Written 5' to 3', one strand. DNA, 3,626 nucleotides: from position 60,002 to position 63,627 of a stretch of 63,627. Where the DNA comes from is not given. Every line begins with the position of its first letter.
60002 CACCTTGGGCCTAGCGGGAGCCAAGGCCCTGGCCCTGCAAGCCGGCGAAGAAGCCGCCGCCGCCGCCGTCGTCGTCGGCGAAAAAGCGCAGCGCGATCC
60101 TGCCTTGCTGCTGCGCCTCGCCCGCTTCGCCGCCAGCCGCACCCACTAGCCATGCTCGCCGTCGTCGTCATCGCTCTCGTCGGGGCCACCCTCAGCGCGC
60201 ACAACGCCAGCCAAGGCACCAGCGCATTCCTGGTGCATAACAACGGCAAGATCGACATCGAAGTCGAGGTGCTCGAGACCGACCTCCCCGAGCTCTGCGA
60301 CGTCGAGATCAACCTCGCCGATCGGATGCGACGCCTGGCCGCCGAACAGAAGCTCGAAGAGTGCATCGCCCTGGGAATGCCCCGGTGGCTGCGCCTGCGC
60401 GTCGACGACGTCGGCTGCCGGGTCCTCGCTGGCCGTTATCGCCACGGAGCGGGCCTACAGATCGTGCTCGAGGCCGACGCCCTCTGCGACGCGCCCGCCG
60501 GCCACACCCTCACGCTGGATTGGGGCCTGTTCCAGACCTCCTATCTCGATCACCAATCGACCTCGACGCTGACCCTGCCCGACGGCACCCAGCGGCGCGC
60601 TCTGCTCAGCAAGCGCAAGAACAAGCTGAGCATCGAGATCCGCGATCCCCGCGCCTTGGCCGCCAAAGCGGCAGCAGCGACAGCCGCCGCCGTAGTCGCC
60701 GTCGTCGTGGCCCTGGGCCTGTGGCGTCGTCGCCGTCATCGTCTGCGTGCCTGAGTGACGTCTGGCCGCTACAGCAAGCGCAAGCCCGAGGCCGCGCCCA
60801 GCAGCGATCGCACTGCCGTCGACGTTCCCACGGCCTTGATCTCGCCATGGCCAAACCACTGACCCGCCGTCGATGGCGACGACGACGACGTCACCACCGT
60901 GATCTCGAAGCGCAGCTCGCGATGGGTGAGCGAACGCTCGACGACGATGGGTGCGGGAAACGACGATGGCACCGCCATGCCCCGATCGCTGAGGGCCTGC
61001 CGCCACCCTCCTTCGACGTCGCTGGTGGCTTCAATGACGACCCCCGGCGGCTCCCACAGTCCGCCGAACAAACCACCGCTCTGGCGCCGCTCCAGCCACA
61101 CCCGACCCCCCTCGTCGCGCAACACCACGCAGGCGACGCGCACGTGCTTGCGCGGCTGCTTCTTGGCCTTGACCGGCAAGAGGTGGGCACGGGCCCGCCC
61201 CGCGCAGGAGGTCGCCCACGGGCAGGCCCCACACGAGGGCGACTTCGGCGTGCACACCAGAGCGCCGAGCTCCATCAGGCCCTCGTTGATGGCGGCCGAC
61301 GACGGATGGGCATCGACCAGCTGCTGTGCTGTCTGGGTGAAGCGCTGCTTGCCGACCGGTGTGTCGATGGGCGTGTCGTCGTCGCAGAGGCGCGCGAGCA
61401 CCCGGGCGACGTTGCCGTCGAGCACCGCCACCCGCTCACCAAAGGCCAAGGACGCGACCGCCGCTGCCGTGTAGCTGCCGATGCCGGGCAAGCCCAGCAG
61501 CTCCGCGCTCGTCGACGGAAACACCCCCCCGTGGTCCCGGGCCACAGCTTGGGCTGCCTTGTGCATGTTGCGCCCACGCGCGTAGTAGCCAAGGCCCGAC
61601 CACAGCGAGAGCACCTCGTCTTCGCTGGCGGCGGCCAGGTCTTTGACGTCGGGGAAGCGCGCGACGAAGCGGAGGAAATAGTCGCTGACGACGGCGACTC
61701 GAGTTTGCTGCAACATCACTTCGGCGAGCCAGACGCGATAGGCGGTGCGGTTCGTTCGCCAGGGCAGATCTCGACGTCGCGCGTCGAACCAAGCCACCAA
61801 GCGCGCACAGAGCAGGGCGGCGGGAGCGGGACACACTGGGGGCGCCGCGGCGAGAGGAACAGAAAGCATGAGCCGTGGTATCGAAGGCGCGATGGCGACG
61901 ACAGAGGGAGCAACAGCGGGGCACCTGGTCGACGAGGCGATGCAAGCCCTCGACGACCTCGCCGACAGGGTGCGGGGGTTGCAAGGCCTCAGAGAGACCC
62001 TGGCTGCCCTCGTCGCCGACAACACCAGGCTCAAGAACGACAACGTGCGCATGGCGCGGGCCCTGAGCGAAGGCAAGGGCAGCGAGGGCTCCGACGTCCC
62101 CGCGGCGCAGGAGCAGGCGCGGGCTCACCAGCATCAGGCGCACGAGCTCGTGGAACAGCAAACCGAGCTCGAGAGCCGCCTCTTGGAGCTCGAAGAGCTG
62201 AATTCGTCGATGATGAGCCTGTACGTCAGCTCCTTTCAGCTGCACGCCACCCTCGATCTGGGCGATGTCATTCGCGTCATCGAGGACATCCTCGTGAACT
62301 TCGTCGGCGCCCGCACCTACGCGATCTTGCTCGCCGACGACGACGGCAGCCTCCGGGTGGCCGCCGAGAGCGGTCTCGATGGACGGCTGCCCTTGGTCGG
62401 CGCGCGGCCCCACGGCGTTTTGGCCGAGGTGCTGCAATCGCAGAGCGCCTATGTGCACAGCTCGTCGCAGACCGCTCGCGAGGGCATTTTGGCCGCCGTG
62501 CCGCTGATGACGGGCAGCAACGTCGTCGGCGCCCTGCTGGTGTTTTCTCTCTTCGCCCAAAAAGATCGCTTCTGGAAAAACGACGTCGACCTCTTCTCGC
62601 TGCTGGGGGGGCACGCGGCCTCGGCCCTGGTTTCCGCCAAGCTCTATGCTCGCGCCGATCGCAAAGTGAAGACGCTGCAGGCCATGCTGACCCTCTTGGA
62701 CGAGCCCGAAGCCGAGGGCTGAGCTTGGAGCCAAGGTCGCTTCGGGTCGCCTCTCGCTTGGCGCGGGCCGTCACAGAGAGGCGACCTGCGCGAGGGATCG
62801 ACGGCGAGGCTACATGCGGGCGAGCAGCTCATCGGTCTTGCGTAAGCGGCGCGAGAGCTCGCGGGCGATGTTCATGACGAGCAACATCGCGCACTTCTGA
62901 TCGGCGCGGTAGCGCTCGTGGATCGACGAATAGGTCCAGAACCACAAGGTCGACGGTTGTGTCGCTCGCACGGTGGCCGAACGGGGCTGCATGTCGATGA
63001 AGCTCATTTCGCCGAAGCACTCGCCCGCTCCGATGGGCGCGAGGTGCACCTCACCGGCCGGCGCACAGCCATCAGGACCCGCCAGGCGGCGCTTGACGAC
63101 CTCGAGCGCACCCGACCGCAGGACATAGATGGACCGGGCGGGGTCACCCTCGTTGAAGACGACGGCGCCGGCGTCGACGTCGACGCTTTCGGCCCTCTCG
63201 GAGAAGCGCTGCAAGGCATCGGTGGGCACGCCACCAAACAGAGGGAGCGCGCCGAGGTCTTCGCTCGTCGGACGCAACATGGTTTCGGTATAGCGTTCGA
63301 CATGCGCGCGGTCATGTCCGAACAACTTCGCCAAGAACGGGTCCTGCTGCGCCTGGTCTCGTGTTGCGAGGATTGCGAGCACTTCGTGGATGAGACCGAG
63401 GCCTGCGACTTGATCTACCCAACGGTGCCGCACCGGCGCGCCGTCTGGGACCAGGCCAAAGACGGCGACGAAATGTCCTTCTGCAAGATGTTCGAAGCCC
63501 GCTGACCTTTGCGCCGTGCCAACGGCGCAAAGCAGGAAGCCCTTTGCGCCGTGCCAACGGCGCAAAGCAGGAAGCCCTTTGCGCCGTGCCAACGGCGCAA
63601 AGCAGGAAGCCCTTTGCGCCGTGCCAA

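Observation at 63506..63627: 35-bp hairpin-containing tandem repeat at the window edge, upstream of a cNMP-binding protein gene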

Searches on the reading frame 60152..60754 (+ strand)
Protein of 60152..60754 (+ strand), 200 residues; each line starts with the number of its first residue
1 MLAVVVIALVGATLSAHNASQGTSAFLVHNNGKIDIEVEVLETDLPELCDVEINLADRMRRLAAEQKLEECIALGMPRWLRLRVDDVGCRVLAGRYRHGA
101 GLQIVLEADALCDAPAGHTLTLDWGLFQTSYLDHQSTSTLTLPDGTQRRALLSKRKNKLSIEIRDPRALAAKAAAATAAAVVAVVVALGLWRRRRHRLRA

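Call 10: search_protein_families(library=pfam, proteins=[window:60152-60754:+], max_evalue=0.01)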
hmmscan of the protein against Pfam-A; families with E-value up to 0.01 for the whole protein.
window:60152-60754:+ (200 aa): 0 families

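Call 71: find_encoding_contigs(protein=window:60152-60754:+, flank=5000, max_places=10)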
Protein window:60152-60754:+ (200 aa): 2 contigs read that carry it; 2 places shown.
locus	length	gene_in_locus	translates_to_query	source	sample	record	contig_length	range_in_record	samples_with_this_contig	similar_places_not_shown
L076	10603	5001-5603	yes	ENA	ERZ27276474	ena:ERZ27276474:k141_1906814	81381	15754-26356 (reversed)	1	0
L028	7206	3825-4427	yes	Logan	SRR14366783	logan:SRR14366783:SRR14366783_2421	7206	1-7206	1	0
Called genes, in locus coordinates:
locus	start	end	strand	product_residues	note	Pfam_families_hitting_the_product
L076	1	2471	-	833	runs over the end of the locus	PF02737:3HCDH_N, PF00725:3HCDH, PF00378:ECH_1, PF16113:ECH_2 (weak)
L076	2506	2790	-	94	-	PF04226:Transgly_assoc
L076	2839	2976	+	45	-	-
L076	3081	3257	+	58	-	-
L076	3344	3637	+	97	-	PF12732:YtxH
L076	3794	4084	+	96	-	PF02609:Exonuc_VII_S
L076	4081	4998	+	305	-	PF00348:polyprenyl_synt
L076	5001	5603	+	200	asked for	-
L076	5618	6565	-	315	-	PF00730:HhH-GPD, PF00633:HHH (faint), PF14815:NUDIX_4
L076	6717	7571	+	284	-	PF13185:GAF_2, PF13492:GAF_3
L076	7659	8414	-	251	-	PF00027:cNMP_binding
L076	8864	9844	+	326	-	-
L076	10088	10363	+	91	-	PF09538:FYDLN_acid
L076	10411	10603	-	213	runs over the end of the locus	PF00440:TetR_N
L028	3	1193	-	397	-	?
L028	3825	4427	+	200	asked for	-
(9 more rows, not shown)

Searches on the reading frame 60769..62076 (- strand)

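Call 10: search_protein_families(library=pfam, proteins=[window:60769-62076:-], max_evalue=0.01)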
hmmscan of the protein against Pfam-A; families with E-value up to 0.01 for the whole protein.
window:60769-62076:- (435 aa): 4 families
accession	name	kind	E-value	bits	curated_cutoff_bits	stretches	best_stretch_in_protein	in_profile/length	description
PF00730.31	HhH-GPD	-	9.2e-18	65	26.2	1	118-232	2-88/108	HhH-GPD superfamily base excision DNA repair protein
PF14815.12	NUDIX_4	-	2.7e-13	50.2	35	1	316-426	2-111/113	NUDIX domain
PF00633.29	HHH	-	1.2e-05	25.3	24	1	182-209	2-29/30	Helix-hairpin-helix motif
PF10576.14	EndIII_4Fe-2S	-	0.00034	21.3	20.5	1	275-291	1-17/17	Iron-sulfur binding domain of endonuclease III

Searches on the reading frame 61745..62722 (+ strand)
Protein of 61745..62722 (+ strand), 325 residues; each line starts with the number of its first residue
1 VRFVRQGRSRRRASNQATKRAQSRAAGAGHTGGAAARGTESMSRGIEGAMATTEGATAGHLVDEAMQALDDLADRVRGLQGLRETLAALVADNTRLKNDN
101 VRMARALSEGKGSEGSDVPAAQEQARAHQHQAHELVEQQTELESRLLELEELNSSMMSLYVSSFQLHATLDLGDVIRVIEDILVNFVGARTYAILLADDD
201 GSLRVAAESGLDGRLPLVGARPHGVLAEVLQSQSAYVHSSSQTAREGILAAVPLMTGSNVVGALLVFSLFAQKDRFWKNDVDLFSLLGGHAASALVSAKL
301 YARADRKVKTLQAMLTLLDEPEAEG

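Call 10: search_protein_families(library=pfam, proteins=[window:61745-62722:+], max_evalue=0.01)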
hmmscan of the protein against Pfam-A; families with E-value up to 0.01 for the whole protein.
window:61745-62722:+ (325 aa): 4 families
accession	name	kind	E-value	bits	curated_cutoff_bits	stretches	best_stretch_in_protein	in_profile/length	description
PF13185.12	GAF_2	-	3.1e-09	37.6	28.6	1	170-295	2-135/136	GAF domain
PF13492.12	GAF_3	-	1.6e-08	35.4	27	1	181-295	11-127/129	GAF domain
PF01590.32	GAF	-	0.00014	22.8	22.4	1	172-295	2-133/133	GAF domain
PF08614.16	ATG16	-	0.0038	17.9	33.7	1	63-152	18-110/200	Autophagy protein 16 (ATG16)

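Call 22: find_encoding_contigs(protein=window:61868-62722:+, flank=10000, max_places=10)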
Protein window:61868-62722:+ (284 aa): 2 contigs read that carry it; 2 places shown.
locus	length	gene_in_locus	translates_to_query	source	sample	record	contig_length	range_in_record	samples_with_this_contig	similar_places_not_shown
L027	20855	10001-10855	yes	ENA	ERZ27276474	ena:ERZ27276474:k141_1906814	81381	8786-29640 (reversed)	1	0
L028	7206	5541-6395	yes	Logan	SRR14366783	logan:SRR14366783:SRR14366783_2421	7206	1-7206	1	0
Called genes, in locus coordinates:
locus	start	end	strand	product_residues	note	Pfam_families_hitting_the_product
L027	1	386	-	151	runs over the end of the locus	-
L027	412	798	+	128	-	PF06514:PsbU (weak), PF12836:HHH_3, PF14520:HHH_5 (faint)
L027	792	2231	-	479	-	PF07690:MFS_1, PF03137:OATP (faint)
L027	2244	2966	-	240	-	-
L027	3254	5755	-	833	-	PF02737:3HCDH_N, PF00725:3HCDH, PF00378:ECH_1, PF16113:ECH_2 (weak)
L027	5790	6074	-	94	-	PF04226:Transgly_assoc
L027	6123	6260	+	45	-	-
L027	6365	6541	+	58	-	-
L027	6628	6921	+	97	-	PF12732:YtxH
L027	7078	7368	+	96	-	PF02609:Exonuc_VII_S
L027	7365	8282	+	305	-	PF00348:polyprenyl_synt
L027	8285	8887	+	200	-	-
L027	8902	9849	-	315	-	PF00730:HhH-GPD, PF00633:HHH (faint), PF14815:NUDIX_4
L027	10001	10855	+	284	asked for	PF13185:GAF_2, PF13492:GAF_3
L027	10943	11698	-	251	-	PF00027:cNMP_binding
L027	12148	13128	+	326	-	-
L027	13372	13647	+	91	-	PF09538:FYDLN_acid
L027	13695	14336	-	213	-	PF00440:TetR_N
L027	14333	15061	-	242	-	PF00005:ABC_tran, PF02463:SMC_N (faint), PF13304:AAA_21 (faint)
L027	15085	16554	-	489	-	-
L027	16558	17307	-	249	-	PF17131:TP_0789-like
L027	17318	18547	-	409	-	PF12704:MacB_PCD, PF02687:FtsX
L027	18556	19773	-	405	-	PF12704:MacB_PCD, PF02687:FtsX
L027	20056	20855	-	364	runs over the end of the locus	PF07136:DUF1385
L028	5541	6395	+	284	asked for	PF13185:GAF_2, PF13492:GAF_3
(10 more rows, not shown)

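Call 83: search_protein_families(library=pfam, proteins=[L027:12148-13128:+], max_evalue=1)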
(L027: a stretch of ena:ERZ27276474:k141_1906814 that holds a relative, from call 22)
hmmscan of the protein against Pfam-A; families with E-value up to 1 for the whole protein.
L027:12148-13128:+ (326 aa): 3 families
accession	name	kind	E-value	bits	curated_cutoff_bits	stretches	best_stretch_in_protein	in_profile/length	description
PF05257.22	CHAP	-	3.7e-05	24.6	26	1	230-294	6-67/81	CHAP domain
PF00877.26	NLPC_P60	-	0.05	14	23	1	256-304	38-83/105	NlpC/P60 family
PF06940.17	DUF1287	-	0.31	11.2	25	1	274-296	104-129/163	Domain of unknown function (DUF1287)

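Call 84: search_protein_families(library=ncbifam, proteins=[L027:12148-13128:+], max_evalue=1)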
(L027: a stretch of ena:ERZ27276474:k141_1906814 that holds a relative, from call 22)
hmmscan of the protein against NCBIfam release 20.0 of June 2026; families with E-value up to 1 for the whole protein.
L027:12148-13128:+ (326 aa): 1 family
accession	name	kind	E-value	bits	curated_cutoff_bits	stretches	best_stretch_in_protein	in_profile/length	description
NF033742.1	NlpC_p60_RipB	exception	0.048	13.3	335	1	267-308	142-185/206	NlpC/P60 family peptidoglycan endopeptidase RipB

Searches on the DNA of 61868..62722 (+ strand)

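Call 48: search_rna_families(source=L027, start=11300, end=12200, threshold=evalue, max_evalue=1)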
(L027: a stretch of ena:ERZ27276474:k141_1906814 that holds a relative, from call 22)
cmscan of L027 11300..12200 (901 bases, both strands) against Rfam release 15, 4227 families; matches with E-value up to 1: 15.
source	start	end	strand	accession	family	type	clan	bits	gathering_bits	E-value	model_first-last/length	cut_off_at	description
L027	11654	11685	-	RF04252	mir-8186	Gene; miRNA;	-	22.1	80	0.048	1-61/61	no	mir-8186 microRNA precursor family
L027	11724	11755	-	RF04252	mir-8186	Gene; miRNA;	-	22.1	80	0.048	1-61/61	no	mir-8186 microRNA precursor family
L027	11689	11720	-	RF04252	mir-8186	Gene; miRNA;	-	22.1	80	0.048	1-61/61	no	mir-8186 microRNA precursor family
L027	11635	11704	+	RF04248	MIR7486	Gene; miRNA;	-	21.2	67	0.63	1-87/87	no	MIR7486 microRNA precursor family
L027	11893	11986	+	RF04104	MIR918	Gene; miRNA;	-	21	268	0.3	1-265/265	no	MIR918 microRNA precursor family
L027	11907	12105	+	RF02690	BTH_s1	Gene; sRNA;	-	19.3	74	0.036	1-205/205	no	Burkholderia sRNA 1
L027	11759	11790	-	RF04252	mir-8186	Gene; miRNA;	-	19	80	0.39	1-61/61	no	mir-8186 microRNA precursor family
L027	11871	12011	-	RF04104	MIR918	Gene; miRNA;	-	18.7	268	0.95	1-265/265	no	MIR918 microRNA precursor family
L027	11628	11839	-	RF02655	BSR0441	Gene; sRNA;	-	18.5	291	0.031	1-240/240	no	Brucella BSR0441 sRNA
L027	11690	11721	+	RF04252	mir-8186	Gene; miRNA;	-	18.5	80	0.55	1-61/61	no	mir-8186 microRNA precursor family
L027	11655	11686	+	RF04252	mir-8186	Gene; miRNA;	-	18.5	80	0.55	1-61/61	no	mir-8186 microRNA precursor family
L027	11725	11756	+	RF04252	mir-8186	Gene; miRNA;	-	18.4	80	0.56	1-61/61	no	mir-8186 microRNA precursor family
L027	11916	11986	+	RF01670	P17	Gene; sRNA;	-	17.9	45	0.05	1-282/282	no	Pseudomonas sRNA P17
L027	11641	11769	+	RF00036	RRE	Cis-reg;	-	16.1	104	0.024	1-337/337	no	HIV Rev response element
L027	11641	11769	-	RF00036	RRE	Cis-reg;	-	15.6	104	0.035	1-337/337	no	HIV Rev response element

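Call 68: search_dna_similar(query=L027:11600-12000:+, collection=plasmids, mode=distant, max_rows=10, max_evalue=0.001)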
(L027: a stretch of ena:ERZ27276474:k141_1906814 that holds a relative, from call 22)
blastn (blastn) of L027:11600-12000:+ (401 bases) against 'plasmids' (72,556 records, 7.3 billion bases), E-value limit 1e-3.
No match.

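Call 69: search_dna_similar(query=L027:11600-12000:+, collection=phages, mode=distant, max_rows=10, max_evalue=0.001)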
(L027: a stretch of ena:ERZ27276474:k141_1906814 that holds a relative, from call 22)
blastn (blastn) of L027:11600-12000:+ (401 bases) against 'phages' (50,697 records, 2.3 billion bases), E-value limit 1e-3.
No match.
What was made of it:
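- Tried and rejected: Plasmid and phage collections, with a 401-nt stretch of L027 spanning the F1 and F2 arrays: no match (calls 68, 69).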

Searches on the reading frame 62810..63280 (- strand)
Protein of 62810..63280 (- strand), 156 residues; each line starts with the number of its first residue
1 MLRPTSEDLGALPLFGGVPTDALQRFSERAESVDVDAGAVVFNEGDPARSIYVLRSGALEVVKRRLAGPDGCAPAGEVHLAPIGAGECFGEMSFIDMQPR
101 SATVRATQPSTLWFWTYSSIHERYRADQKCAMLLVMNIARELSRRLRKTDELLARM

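Call 7: find_encoding_contigs(protein=window:62810-63280:-, flank=10000, max_places=6)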
Protein window:62810-63280:- (156 aa): no gene with exactly this product is on record in the collection.

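Call 10: search_protein_families(library=pfam, proteins=[window:62810-63280:-], max_evalue=0.01)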
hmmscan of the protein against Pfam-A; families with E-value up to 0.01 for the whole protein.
window:62810-63280:- (156 aa): 1 family
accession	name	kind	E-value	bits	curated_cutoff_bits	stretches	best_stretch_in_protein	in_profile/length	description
PF00027.35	cNMP_binding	-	1.5e-18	67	27.5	1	35-122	4-84/89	Cyclic nucleotide-binding domain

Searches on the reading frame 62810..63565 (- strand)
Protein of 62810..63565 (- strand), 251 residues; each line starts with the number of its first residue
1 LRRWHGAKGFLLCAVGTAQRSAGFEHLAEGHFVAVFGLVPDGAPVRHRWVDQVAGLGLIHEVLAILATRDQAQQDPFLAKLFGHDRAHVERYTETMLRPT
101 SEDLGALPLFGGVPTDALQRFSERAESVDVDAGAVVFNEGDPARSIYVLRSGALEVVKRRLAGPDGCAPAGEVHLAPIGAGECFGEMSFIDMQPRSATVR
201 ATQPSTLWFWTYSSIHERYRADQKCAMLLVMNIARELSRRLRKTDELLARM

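Call 38: find_homologous_proteins(query=window:62810-63565:-, max_evalue=1e-10)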
Query window:62810-63565:- (251 aa): 390 proteins with E <= 1e-10 among 2522 candidates; the best 120 are listed.
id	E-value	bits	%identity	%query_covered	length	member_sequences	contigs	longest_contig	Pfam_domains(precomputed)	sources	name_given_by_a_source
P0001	4.8e-133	460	100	82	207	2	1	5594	PF00027.36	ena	-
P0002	1.4e-74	269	81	62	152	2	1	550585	PF00027.36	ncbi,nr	ncbi:MAG: cyclic nucleotide-binding domain-containing protein [Deltaproteobacteria bacterium]|nr:cyc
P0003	2.0e-74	268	71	64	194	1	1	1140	PF00027.36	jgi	jgi:CRP-like cAMP-binding protein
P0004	6.4e-74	267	82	62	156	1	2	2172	PF00027.36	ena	-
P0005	2.0e-70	255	58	91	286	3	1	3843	PF00027.36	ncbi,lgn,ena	-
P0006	2.8e-70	255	80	61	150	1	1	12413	PF00027.36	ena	-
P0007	4.9e-66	241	76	62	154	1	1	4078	PF00027.36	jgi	jgi:CRP-like cAMP-binding protein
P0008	8.1e-66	240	71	64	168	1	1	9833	PF00027.36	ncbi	-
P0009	1.4e-65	239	70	63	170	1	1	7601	PF00027.36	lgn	-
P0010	1.0e-64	237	75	62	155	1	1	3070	PF00027.36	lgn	-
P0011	1.2e-64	236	76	62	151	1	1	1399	PF00027.36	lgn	-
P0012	1.4e-64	236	76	62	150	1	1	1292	PF00027.36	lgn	-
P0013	1.9e-64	236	70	63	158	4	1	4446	PF00027.36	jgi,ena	-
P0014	2.3e-64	236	74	62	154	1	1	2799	PF00027.36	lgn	-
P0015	5.6e-64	234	71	63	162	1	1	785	PF00027.36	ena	-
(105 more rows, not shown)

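Call 39: find_encoding_contigs(protein=P0001, flank=6000, max_places=6)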
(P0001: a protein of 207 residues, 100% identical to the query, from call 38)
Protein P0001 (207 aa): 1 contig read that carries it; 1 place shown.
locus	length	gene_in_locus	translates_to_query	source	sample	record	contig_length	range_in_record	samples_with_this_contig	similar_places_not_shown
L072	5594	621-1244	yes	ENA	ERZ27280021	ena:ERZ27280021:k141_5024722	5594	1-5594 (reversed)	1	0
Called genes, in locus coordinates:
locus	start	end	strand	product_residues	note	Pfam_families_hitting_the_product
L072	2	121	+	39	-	?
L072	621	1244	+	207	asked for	PF00027:cNMP_binding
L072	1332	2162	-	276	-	PF13185:GAF_2, PF13492:GAF_3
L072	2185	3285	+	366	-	PF00730:HhH-GPD, PF00633:HHH (faint), PF14815:NUDIX_4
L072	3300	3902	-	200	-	-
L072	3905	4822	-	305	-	PF00348:polyprenyl_synt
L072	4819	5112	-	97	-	PF02609:Exonuc_VII_S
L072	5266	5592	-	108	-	?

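Call 40: find_encoding_contigs(protein=P0002, flank=10000, max_places=4)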
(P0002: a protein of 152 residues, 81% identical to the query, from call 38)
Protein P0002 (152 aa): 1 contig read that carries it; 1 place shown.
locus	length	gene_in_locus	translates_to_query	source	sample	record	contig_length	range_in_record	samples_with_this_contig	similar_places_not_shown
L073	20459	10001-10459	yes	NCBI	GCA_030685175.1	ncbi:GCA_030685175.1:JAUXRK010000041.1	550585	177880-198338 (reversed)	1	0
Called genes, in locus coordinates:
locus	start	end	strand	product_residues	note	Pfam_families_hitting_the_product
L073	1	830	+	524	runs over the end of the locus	PF02789:Peptidase_M17_N, PF00883:Peptidase_M17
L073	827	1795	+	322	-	PF13365:Trypsin_2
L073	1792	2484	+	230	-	-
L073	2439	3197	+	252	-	-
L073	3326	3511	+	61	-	-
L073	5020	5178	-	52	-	-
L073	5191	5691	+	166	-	-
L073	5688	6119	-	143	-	PF01152:Bac_globin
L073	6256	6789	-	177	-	PF25917:BSH_RND (weak), PF00364:Biotin_lipoyl, PF25984:BSH_YknX (weak)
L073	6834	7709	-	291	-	PF04072:LCM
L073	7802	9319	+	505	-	PF00939:Na_sulph_symp, PF03600:CitMHS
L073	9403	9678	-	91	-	PF09538:FYDLN_acid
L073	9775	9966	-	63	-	-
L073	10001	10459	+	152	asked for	PF00027:cNMP_binding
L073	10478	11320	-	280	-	PF13185:GAF_2 (weak), PF13492:GAF_3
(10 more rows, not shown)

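Call 51: find_encoding_contigs(protein=P0006, flank=3000, max_places=3)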
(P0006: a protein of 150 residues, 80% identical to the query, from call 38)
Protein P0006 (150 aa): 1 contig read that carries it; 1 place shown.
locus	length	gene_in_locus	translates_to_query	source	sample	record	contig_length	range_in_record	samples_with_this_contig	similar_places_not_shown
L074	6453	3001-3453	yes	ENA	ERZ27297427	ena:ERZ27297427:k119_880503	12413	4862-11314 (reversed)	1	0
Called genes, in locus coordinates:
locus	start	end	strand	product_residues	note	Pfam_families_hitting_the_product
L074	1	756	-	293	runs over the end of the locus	PF04072:LCM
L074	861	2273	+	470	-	PF00939:Na_sulph_symp, PF03600:CitMHS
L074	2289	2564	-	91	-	-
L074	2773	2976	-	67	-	-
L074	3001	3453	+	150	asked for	PF00027:cNMP_binding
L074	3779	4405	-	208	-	PF01300:Sua5_yciO_yrdC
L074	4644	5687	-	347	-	PF04055:Radical_SAM, PF06968:BATS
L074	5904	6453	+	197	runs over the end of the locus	PF05128:DUF697, PF09851:SHOCT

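Call 52: find_encoding_contigs(protein=P0004, flank=3000, max_places=3)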
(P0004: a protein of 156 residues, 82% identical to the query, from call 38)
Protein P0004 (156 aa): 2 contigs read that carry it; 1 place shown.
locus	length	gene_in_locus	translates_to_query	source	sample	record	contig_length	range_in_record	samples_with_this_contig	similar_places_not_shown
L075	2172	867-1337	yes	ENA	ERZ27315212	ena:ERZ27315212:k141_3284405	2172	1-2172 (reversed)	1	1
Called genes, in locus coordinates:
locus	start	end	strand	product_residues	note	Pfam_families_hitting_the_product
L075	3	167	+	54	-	?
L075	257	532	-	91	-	-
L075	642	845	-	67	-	-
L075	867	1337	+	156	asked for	PF00027:cNMP_binding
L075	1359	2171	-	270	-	?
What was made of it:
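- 63302..63505 (+): Conserved Cys-rich 67-aa gene whose stop codon abuts the array. It is not called in the near-identical contigs, because the cNMP ORF is over-extended across it on the other strand. It is called as a 63-67 aa gene in three relatives (calls 40, 51, 52).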

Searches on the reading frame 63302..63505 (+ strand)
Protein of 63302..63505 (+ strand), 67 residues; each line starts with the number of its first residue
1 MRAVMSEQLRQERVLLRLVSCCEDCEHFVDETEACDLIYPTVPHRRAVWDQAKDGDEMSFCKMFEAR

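Call 10: search_protein_families(library=pfam, proteins=[window:63302-63505:+], max_evalue=0.01)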
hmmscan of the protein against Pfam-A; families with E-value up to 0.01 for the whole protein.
window:63302-63505:+ (67 aa): 0 families

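Call 70: find_encoding_contigs(protein=window:63302-63505:+, flank=3000, max_places=10)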
Protein window:63302-63505:+ (67 aa): no gene with exactly this product is on record in the collection.
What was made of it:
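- Tried and rejected: Exact-protein look-ups of the 156-aa cNMP protein and the 67-aa protein: not on record (calls 7, 70).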

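Call 83: search_protein_families(library=pfam, proteins=[window:63302-63505:+], max_evalue=1)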
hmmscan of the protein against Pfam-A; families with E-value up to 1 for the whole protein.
window:63302-63505:+ (67 aa): 0 families

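Call 84: search_protein_families(library=ncbifam, proteins=[window:63302-63505:+], max_evalue=1)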
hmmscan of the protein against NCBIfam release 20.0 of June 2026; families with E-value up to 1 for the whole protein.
window:63302-63505:+ (67 aa): 0 families
